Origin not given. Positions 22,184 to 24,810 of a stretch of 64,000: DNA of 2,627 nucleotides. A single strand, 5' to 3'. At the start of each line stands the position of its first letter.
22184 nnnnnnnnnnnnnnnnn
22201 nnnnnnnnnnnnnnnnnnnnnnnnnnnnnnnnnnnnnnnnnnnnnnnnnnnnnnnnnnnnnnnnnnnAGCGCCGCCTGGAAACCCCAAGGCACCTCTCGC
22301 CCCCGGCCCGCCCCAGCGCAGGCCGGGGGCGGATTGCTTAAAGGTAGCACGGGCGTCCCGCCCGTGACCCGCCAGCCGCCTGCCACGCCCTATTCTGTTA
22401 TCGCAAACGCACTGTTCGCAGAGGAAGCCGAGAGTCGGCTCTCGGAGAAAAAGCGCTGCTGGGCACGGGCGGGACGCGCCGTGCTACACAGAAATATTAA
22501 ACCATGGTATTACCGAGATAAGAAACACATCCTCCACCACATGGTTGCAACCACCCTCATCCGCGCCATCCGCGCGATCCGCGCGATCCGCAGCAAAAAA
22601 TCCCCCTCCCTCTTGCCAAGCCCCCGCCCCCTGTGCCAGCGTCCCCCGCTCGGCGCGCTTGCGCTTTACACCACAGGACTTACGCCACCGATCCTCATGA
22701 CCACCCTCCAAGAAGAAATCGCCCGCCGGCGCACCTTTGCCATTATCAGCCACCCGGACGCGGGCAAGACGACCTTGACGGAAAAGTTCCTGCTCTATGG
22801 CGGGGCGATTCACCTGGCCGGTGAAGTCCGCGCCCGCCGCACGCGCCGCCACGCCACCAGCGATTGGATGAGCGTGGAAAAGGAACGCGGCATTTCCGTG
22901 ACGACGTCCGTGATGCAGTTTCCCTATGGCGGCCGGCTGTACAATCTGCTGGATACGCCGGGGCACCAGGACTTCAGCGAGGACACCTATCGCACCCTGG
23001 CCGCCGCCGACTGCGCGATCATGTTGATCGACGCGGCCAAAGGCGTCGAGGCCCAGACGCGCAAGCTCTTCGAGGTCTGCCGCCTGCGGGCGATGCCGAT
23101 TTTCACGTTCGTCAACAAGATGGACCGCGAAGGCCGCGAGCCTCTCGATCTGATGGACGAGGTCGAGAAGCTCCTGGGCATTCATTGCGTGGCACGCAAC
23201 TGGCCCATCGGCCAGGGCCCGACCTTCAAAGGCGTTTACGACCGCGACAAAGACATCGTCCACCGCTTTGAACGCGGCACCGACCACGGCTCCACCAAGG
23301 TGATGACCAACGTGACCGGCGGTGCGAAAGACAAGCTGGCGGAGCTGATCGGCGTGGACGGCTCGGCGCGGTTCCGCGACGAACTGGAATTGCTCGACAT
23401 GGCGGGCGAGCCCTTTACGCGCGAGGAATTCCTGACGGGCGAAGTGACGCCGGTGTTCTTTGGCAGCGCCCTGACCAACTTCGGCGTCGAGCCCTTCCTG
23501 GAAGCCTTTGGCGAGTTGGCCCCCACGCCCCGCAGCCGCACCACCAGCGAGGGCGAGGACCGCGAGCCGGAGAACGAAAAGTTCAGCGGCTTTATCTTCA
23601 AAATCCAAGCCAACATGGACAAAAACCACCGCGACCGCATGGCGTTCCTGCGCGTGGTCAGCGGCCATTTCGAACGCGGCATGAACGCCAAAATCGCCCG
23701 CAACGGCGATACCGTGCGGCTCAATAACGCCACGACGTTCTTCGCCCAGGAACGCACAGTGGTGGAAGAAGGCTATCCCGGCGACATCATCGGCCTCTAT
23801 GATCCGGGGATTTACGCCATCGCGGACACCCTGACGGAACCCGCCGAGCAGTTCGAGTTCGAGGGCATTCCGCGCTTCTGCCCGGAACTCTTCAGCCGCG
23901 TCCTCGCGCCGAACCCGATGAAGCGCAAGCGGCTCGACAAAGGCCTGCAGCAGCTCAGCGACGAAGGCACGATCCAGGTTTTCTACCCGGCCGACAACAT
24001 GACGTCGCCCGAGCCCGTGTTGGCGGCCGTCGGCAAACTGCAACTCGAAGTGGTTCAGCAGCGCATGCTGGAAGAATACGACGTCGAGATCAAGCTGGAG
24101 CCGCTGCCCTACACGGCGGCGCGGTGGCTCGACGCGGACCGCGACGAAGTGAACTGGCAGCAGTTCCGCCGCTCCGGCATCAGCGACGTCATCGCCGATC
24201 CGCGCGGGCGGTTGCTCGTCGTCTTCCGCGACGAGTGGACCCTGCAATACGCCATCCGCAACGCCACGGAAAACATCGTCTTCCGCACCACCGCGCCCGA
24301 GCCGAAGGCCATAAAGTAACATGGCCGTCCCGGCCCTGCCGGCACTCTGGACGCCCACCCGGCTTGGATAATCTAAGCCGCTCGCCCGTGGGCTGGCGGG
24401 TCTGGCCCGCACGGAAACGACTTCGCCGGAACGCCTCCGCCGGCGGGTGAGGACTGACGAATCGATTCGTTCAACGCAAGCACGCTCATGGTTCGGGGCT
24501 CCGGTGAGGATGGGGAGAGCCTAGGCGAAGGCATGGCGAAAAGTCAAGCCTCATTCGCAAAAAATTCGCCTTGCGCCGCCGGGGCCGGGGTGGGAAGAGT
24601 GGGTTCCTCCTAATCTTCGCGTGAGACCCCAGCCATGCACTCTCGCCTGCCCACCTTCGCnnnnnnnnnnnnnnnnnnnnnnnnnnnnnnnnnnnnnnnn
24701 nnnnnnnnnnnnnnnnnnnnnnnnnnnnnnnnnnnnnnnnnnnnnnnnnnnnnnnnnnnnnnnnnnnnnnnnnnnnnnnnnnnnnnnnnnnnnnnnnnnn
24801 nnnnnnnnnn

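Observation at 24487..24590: Conserved intergenic motif of about 100 nt, present twice (24487-24590 and 59583-59680), with a covarying stem: candidate sRNA or structured 3'/5' UTR element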

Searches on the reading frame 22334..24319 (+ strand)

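Call 16: search_protein_families(library=ncbifam, proteins=[window:22334-24319:+])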
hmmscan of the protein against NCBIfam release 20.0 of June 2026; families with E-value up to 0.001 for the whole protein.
window:22334-24319:+ (661 aa): 34 families (the best 25 are shown)
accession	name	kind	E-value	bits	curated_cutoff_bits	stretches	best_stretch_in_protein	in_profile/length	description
NF001964.0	PRK00741.1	equivalog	4e-223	741.7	473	1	123-654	3-526/529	peptide chain release factor 3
TIGR00503.1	prfC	equivalog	1e-204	680.8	466.95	1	124-650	3-521/527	peptide chain release factor 3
NF009381.0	PRK12740.1-5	subfamily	1.2e-68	232.1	583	1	128-590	5-473/692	elongation factor G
NF012153.1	tet_protect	equivalog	6.1e-61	206.4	775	1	136-590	4-419/614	tetracycline resistance ribosomal protection protein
TIGR00484.1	EF-G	equivalog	1.1e-59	202.3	659.4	1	128-614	6-499/691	elongation factor G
NF000120.3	47473_otr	exception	1.5e-46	159.2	900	1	136-590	6-417/608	tetracycline resistance ribosomal protection protein Otr(A)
NF009891.0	PRK13351.1-1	equivalog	3.3e-46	158.2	597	1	130-588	7-461/681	elongation factor G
NF033148.1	tet_protect_M_W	exception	3.4e-45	154.5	1100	2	136-281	7-148/639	TetM/TetW/TetO/TetS family tetracycline resistance ribosomal protection protein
NF009379.0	PRK12740.1-3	equivalog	1.8e-41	142.5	513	1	130-590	6-455/674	elongation factor G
NF012155.1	tet_protect_M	exception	2.3e-39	135.1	1420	2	136-275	7-142/639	tetracycline resistance ribosomal protection protein Tet(M)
NF058620.1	EFG2_Bacteroid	exception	5.7e-39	134.1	1000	1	133-588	10-467/717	elongation factor G2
NF009892.0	PRK13351.1-3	equivalog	2.3e-31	108.9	640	1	133-326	4-181/623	elongation factor G-like protein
TIGR01393.1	lepA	equivalog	2.5e-30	105.4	533.9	1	132-285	3-154/595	translation elongation factor 4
NF012154.0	tet_protect_Q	exception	1.7e-29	102.6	1425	2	136-268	7-135/638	tetracycline resistance ribosomal protection protein Tet(Q)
TIGR01394.1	TypA_BipA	equivalog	1.7e-27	95.9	757.3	1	133-281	2-144/594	translational GTPase TypA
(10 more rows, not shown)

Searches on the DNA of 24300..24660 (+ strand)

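Call 35: search_rna_families(source=window, start=24300, end=24660, threshold=evalue, max_evalue=10)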
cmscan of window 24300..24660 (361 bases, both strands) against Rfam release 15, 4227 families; matches with E-value up to 10: 5.
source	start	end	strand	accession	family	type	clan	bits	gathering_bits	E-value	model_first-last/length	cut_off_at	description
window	24378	24419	+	RF03006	M23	Gene; sRNA;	-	20.3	41.2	0.15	1-53/53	no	M23 RNA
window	24373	24403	+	RF02224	sX5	Gene; sRNA;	-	14.9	50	1.2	1-49/49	no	Xanthomonadaceae sRNA sX5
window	24521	24574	-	RF04037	mir-7911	Gene; miRNA;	-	14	60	9.1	1-63/63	no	mir-7911 microRNA precursor family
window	24326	24380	-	RF02950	D12-methyl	Gene; sRNA;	-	12.9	57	6.9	1-64/64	no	D12-methyl RNA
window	24506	24551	+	RF01309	sR60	Gene; snRNA; snoRNA; CD-box;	CL00132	11.4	50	7.8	1-55/55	no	Small nucleolar RNA sR60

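Call 69: search_dna_similar(query=window:24400-24590:+, collection=plasmids, mode=distant, max_evalue=0.01, max_rows=8)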
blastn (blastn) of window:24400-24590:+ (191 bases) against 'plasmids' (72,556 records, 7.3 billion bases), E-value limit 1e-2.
No match.

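Call 70: search_dna_similar(query=window:24400-24590:+, collection=phages, mode=distant, max_evalue=0.01, max_rows=8)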
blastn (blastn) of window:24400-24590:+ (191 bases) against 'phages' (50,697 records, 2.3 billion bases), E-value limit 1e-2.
No match.
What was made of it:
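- On MITE or IS end: No match in plasmids or phages (calls 69, 70).
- Tried and rejected: Plasmid and phage blastn gave no match (calls 69, 70).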

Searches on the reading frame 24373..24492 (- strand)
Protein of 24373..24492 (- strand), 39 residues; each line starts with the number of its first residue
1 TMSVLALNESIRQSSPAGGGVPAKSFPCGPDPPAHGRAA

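Call 16: search_protein_families(library=ncbifam, proteins=[window:24373-24492:-])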
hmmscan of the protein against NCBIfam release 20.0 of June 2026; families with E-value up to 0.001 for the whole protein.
window:24373-24492:- (39 aa): 0 families

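Call 65: search_protein_representatives(protein=window:24376-24492:-)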
Query: 39 residues. Proteins with E-value up to 0.001 (for the whole library): 0; up to 1e-10: 0; up to 1e-30: 0. The best 0 are listed.
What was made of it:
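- The peptide has 0 homologs among 1.84 billion representatives (call 65). The peptide has no homolog among 1.84 billion protein representatives (call 65) and no NCBIfam hit (call 16).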
